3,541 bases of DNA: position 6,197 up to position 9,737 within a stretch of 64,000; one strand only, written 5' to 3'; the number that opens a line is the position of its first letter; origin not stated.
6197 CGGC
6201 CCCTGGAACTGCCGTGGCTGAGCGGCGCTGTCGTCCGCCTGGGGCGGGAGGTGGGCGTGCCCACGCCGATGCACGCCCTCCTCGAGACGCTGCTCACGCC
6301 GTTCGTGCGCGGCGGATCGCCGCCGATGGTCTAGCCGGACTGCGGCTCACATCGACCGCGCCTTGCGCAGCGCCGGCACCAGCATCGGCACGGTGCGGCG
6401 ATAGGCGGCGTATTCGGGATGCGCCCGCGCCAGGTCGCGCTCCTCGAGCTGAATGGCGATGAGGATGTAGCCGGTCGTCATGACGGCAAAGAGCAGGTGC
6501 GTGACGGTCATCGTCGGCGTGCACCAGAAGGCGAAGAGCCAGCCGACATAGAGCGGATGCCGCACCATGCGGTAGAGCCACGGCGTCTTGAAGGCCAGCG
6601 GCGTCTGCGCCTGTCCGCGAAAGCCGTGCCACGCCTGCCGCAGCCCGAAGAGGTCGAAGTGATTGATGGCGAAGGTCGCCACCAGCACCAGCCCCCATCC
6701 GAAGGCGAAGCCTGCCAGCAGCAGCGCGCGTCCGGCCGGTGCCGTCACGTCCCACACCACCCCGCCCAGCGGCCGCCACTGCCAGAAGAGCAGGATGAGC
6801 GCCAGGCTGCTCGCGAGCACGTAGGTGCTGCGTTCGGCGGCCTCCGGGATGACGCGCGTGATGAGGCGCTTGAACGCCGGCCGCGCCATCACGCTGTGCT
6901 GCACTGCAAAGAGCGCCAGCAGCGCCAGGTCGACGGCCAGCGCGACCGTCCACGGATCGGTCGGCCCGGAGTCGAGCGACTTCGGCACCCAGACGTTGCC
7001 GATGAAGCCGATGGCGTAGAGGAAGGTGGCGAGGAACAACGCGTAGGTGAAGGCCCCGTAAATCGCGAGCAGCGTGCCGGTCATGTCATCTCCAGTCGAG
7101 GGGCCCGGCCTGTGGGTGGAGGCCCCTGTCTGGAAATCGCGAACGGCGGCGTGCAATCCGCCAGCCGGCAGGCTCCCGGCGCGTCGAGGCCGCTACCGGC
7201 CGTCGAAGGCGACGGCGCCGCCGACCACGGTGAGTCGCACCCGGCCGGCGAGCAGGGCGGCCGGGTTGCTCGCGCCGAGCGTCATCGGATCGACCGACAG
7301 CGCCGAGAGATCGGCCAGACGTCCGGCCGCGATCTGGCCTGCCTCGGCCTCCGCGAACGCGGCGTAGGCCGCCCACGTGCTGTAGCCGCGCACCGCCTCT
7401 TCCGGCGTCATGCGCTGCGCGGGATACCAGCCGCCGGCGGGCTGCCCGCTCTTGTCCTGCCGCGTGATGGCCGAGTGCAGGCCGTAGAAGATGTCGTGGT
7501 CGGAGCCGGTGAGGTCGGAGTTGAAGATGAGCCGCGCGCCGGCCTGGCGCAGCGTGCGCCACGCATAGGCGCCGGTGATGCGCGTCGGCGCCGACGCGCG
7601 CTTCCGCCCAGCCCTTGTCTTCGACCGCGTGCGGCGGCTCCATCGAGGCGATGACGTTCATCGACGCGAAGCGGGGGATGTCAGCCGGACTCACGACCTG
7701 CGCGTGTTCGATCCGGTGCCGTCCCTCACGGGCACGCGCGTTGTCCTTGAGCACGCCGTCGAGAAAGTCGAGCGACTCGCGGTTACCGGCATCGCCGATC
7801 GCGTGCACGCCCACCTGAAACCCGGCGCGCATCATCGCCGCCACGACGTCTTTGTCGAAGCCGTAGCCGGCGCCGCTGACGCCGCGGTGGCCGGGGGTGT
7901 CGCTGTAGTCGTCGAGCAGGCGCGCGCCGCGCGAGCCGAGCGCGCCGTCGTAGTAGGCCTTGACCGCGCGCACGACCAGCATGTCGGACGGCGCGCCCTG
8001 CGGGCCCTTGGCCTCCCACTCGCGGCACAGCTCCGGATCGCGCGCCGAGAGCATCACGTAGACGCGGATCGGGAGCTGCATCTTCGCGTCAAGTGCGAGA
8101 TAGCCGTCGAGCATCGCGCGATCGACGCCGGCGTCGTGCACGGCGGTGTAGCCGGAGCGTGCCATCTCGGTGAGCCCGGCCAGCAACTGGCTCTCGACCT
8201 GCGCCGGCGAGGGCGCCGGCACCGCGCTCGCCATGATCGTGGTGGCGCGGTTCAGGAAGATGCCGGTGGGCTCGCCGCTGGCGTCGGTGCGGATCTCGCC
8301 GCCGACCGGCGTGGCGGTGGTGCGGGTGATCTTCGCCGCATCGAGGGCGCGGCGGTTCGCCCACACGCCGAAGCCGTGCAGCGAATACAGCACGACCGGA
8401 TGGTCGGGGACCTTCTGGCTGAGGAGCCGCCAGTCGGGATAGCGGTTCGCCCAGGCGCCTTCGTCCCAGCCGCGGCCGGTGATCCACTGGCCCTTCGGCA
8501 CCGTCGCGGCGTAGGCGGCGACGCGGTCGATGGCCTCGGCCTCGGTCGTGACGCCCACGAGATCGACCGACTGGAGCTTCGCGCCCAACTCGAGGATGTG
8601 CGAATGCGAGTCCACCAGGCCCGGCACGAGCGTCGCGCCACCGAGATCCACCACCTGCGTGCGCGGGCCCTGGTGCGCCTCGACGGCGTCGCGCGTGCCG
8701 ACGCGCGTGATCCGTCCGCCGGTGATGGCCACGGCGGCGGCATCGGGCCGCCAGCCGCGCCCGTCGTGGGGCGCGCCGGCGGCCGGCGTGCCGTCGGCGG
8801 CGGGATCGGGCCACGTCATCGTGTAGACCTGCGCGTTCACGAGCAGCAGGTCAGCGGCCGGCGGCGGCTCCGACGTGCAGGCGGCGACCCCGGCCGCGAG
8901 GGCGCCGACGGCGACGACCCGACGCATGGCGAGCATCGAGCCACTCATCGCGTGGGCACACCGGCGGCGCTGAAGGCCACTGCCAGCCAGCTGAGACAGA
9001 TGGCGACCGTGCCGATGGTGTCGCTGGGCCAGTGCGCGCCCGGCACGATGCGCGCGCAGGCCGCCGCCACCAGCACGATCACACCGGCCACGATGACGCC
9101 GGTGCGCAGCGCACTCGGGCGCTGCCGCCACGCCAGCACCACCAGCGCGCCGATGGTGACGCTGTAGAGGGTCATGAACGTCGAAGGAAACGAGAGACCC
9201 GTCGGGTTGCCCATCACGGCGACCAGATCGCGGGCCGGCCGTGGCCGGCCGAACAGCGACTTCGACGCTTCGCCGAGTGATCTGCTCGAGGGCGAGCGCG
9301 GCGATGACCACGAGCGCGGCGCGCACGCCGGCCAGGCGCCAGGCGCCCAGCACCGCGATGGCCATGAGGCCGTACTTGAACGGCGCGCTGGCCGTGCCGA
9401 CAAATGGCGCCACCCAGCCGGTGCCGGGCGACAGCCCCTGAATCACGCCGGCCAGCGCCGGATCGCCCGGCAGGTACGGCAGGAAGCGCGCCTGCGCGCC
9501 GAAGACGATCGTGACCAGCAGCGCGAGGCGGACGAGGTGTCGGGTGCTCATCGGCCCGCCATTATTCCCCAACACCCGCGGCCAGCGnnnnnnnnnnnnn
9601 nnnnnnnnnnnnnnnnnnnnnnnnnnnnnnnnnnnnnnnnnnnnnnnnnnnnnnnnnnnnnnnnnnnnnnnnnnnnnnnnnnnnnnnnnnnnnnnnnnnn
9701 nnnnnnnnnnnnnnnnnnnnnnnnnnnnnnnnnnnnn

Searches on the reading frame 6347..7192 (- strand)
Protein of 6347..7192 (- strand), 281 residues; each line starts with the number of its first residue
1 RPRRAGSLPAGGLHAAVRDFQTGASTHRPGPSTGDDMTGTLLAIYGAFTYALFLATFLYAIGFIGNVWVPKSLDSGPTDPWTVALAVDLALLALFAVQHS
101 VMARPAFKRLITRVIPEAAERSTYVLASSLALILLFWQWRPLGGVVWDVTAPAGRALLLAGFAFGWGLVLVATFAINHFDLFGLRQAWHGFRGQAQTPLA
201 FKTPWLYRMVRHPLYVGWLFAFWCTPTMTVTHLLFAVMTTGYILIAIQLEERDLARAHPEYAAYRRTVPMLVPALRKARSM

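Call 23: search_protein_families(library=pfam, proteins=[window:6347-7192:-], max_evalue=0.001)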
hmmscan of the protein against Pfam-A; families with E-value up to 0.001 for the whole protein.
window:6347-7192:- (281 aa): 1 family
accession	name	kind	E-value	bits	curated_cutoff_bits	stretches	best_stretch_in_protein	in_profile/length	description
PF07298.16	NnrU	-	1.9e-06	28.1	24.7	1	90-243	4-131/188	NnrU protein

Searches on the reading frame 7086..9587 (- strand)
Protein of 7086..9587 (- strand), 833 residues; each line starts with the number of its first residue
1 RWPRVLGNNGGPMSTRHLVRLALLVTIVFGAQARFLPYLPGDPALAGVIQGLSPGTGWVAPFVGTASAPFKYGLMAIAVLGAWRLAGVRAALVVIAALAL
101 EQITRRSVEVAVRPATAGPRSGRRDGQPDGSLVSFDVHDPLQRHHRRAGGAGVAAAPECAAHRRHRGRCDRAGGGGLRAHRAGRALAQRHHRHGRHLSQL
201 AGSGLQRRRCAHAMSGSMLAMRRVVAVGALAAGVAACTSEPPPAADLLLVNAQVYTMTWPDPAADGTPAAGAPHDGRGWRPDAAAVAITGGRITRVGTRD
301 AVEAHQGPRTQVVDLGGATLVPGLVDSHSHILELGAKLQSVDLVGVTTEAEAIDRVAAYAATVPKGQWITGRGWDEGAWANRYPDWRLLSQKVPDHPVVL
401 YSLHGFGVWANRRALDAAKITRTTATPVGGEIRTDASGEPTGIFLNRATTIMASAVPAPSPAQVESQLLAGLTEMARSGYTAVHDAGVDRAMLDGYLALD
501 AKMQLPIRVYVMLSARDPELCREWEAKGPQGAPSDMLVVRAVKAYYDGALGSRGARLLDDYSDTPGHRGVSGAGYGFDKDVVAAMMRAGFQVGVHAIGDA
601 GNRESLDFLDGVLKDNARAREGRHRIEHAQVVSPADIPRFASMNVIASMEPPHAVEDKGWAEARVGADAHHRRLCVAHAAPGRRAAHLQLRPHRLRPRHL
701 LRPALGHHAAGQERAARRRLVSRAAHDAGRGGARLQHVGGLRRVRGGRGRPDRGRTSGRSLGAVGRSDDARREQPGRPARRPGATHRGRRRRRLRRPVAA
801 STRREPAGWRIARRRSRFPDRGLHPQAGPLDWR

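Call 23: search_protein_families(library=pfam, proteins=[window:7086-9587:-], max_evalue=0.001)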
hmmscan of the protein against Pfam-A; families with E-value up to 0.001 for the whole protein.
window:7086-9587:- (833 aa): 1 family
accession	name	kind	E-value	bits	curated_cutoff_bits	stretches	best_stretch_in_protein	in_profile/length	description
PF07969.17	Amidohydro_3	-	8.1e-62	210.7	29.7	1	311-668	1-351/472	Amidohydrolase family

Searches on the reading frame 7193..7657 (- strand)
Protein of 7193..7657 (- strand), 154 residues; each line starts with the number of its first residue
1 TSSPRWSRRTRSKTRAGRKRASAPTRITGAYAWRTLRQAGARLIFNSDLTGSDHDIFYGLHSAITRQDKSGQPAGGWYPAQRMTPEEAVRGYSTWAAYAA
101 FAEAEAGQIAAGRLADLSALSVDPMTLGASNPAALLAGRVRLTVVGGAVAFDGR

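Call 23: search_protein_families(library=pfam, proteins=[window:7193-7657:-], max_evalue=0.001)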
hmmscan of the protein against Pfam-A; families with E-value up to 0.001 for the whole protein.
window:7193-7657:- (154 aa): 2 families
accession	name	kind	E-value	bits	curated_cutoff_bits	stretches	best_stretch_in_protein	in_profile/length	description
PF07969.17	Amidohydro_3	-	1.1e-19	71.8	29.7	1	20-150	347-471/472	Amidohydrolase family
PF01979.26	Amidohydro_1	-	4e-05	23.5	25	1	34-147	236-342/345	Amidohydrolase family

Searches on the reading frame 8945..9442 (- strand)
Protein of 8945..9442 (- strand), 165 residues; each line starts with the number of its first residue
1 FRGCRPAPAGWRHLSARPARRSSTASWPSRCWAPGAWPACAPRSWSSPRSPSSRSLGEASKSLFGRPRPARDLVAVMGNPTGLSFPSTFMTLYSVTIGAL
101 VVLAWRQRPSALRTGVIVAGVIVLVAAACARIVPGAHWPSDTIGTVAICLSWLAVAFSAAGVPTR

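Call 23: search_protein_families(library=pfam, proteins=[window:8945-9442:-], max_evalue=0.001)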
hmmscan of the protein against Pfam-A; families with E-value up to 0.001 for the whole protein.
window:8945-9442:- (165 aa): 1 family
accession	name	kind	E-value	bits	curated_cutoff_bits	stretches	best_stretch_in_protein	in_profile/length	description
PF01569.27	PAP2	-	4.9e-11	42.9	27.2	1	56-158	15-123/130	PAP2 superfamily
